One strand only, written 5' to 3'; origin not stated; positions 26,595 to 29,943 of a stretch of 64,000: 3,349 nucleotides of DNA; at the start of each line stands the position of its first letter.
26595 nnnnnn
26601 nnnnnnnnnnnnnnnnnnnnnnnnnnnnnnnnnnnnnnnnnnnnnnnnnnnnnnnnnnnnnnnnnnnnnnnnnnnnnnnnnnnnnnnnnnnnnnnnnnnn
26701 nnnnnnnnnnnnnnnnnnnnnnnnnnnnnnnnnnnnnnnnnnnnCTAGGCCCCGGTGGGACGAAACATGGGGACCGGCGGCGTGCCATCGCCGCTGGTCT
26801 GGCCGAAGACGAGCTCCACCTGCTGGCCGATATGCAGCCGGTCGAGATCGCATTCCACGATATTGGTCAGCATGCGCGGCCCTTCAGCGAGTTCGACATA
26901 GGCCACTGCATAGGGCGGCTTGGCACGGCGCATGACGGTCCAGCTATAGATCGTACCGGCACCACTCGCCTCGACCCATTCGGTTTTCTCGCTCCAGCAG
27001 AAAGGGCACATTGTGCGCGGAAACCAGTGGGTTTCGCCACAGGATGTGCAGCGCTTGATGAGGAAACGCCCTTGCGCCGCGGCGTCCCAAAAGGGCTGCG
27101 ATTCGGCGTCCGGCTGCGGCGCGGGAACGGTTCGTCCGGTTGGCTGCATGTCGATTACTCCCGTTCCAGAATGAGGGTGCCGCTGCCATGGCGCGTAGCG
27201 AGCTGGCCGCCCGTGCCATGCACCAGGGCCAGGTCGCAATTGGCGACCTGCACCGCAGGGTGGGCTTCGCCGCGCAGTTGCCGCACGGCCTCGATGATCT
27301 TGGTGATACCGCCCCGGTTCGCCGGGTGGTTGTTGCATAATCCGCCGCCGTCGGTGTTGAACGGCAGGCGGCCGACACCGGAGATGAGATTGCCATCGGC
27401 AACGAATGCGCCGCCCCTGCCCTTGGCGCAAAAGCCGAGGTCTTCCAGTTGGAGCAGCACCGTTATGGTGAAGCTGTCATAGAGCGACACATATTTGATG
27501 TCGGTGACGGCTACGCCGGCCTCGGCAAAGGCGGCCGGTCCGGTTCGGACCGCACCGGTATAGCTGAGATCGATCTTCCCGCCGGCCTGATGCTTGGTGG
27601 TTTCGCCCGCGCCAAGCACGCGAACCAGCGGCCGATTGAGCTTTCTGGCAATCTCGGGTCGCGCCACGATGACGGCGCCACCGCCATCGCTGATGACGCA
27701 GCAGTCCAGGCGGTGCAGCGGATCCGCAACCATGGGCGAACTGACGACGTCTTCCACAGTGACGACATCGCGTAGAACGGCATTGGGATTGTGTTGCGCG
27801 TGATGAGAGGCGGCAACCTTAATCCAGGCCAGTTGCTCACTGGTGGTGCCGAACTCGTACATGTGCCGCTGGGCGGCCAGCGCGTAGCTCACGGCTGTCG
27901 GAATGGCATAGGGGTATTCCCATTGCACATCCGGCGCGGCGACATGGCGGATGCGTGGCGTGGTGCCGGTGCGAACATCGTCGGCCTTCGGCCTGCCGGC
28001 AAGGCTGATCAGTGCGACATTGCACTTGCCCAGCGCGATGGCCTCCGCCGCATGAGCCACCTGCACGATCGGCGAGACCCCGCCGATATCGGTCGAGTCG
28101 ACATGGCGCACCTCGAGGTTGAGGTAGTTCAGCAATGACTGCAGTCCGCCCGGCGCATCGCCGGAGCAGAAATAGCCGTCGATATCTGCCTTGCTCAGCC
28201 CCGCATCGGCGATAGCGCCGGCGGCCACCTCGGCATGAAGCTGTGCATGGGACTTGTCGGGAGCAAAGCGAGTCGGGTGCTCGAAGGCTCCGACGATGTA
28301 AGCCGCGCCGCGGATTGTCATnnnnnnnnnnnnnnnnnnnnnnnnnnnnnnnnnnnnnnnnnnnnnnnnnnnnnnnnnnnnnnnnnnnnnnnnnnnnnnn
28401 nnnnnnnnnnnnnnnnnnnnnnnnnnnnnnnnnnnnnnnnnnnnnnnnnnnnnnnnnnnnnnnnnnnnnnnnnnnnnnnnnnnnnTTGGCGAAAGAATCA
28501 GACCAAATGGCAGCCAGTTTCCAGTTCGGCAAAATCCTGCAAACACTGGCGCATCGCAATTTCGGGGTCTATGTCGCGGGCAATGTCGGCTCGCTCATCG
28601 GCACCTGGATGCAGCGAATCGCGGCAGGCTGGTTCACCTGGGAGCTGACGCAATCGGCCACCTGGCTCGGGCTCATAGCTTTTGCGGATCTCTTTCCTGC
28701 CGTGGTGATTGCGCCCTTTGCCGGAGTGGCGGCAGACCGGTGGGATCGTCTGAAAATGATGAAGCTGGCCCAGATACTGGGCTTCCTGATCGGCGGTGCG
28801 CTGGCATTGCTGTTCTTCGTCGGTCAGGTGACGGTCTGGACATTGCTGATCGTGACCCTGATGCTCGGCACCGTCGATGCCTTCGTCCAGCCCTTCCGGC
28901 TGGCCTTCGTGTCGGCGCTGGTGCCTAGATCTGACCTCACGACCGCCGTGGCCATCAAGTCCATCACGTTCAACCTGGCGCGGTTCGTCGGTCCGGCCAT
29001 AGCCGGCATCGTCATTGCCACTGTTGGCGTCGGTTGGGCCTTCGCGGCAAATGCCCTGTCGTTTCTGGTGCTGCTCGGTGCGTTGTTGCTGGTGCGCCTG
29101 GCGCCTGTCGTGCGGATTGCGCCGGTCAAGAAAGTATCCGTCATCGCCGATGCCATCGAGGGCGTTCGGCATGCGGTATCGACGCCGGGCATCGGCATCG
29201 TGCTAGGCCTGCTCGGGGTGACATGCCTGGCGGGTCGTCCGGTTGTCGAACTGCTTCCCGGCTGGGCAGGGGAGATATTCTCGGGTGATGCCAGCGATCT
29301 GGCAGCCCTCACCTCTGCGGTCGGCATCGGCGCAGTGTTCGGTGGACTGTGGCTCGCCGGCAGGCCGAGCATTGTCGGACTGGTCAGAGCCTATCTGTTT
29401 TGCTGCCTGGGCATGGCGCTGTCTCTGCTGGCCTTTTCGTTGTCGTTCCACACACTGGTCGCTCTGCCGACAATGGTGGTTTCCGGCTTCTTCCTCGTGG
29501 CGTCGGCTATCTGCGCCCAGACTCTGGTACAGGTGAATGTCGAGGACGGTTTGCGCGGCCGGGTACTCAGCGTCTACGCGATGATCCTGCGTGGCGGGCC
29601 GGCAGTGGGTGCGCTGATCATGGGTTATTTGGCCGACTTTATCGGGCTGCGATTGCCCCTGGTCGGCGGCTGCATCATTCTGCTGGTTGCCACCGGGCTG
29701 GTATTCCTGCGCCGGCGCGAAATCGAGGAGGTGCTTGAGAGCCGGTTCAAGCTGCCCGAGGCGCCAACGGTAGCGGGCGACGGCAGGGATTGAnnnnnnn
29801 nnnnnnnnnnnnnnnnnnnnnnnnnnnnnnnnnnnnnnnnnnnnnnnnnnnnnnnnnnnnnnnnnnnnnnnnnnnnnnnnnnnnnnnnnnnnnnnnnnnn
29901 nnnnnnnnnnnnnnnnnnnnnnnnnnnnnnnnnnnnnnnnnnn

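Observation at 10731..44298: Uncharacterised CoA-dependent polycarboxylate/branched-acid catabolic island with four MmgE/PrpD paralogues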

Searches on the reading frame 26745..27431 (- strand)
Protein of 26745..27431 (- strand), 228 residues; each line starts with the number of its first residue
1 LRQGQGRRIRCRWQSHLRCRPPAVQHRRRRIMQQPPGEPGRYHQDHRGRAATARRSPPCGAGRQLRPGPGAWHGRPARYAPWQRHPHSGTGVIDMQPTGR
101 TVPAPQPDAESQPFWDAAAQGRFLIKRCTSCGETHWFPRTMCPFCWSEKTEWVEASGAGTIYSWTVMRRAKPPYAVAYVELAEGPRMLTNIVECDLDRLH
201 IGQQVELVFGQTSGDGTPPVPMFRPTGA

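Call 11: search_protein_families(library=pfam, proteins=[window:26745-27431:-], max_evalue=0.01)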
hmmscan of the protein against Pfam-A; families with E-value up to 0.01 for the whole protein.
window:26745-27431:- (228 aa): 2 families
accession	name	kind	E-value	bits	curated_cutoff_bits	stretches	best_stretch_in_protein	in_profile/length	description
PF01796.24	OB_ChsH2_C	-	2.8e-22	78.8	27.1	1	152-209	1-64/65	ChsH2, C-terminal OB-fold domain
PF12172.15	zf-ChsH2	-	5.1e-14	52.2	23.2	1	115-150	1-36/37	ChsH2, rubredoxin-like zinc ribbon domain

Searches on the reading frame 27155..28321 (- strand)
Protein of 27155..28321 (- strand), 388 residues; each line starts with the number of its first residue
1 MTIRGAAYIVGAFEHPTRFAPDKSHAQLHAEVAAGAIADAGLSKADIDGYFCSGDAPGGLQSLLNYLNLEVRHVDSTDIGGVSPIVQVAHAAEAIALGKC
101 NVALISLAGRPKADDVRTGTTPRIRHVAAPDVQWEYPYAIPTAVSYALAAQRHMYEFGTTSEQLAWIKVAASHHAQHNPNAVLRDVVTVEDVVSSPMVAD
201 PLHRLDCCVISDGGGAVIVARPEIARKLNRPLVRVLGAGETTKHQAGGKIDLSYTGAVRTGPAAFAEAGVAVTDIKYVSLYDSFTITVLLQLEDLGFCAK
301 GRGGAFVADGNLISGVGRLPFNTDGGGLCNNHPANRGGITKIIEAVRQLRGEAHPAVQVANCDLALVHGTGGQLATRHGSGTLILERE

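Call 5: search_protein_families(library=pfam, proteins=[window:27155-28321:-], max_evalue=0.00001)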
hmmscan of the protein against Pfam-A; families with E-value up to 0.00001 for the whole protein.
window:27155-28321:- (388 aa): 1 family
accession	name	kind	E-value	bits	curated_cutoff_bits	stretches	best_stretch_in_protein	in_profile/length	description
PF22691.2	Thiolase_C_1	-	3.3e-47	160.3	28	1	241-378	3-138/144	Thiolase C-terminal domain-like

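Call 38: search_protein_families(library=ncbifam, proteins=[window:27155-28321:-], max_evalue=1e-20)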
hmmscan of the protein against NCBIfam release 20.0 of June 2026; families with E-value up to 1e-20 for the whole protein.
window:27155-28321:- (388 aa): 16 families
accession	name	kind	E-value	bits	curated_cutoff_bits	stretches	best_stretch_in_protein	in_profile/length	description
NF006010.0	PRK08142.1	subfamily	1.4e-207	689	462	1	1-388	1-388/388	thiolase domain-containing protein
NF004811.0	PRK06158.1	subfamily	6.6e-103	344.6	421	1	2-377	5-373/384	acetyl-CoA acetyltransferase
NF005892.0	PRK07855.1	subfamily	3.2e-60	204.1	469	1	3-367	4-374/390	lipid-transfer protein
NF004720.0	PRK06064.1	subfamily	7.5e-60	202.7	420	1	8-373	5-376/389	thiolase domain-containing protein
NF053570.1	AcCoTHIOL_METTL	equivalog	8.1e-49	166.5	600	1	22-376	19-375/385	acetyl-CoA acetyltransferase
NF004810.0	PRK06157.1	equivalog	3.4e-47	161.5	403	1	22-374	24-385/400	acetyl-CoA acetyltransferase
NF009228.0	PRK12578.1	subfamily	1.3e-46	159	485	1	86-373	89-376/387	thiolase domain-containing protein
NF004982.0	PRK06365.1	equivalog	1.5e-44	152.7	695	1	17-242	29-259/430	thiolase domain-containing protein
NF006102.0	PRK08256.1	subfamily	2.1e-44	152.2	436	1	13-371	15-380/394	lipid-transfer protein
NF053628.1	BnzsclthlBbsBGT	equivalog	1.1e-41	143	750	1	144-382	141-381/389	benzoylsuccinyl-CoA thiolase subunit BbsB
NF005704.0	PRK07516.1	subfamily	5.4e-40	137.5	412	1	9-373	6-376/389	thiolase domain-containing protein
NF004715.0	PRK06059.1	equivalog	1.4e-39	136.2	424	1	8-371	7-387/399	lipid-transfer protein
NF006180.0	PRK08313.1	subfamily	1.3e-26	93.3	514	1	146-373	144-373/389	thiolase domain-containing protein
NF004721.0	PRK06065.1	equivalog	1.2e-25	90.2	455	1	28-360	33-368/393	thiolase domain-containing protein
NF004722.0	PRK06066.1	equivalog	2.8e-25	89.1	516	1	85-368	89-368/385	thiolase domain-containing protein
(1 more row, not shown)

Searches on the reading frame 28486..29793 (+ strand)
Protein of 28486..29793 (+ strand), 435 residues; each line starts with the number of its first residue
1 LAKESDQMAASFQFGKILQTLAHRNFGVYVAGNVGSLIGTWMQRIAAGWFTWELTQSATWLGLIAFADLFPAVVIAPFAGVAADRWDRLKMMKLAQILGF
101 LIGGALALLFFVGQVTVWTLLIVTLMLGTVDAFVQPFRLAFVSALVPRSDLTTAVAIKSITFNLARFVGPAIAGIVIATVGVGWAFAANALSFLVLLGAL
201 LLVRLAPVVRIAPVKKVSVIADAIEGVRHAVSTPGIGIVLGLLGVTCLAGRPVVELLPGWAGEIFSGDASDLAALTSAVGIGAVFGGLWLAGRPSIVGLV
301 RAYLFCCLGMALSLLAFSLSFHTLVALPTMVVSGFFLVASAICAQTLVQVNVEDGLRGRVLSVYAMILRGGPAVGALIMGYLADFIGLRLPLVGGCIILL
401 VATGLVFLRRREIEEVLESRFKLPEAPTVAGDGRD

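Call 5: search_protein_families(library=pfam, proteins=[window:28486-29793:+], max_evalue=0.00001)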
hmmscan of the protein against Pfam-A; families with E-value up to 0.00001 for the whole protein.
window:28486-29793:+ (435 aa): 2 families
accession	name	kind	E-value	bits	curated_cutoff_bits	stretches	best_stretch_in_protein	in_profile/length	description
PF05977.19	MFS_3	-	5.2e-53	180.7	27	1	21-424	7-410/524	Transmembrane secretion effector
PF07690.21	MFS_1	-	1.3e-28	100.4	33.4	2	33-375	5-346/347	Major Facilitator Superfamily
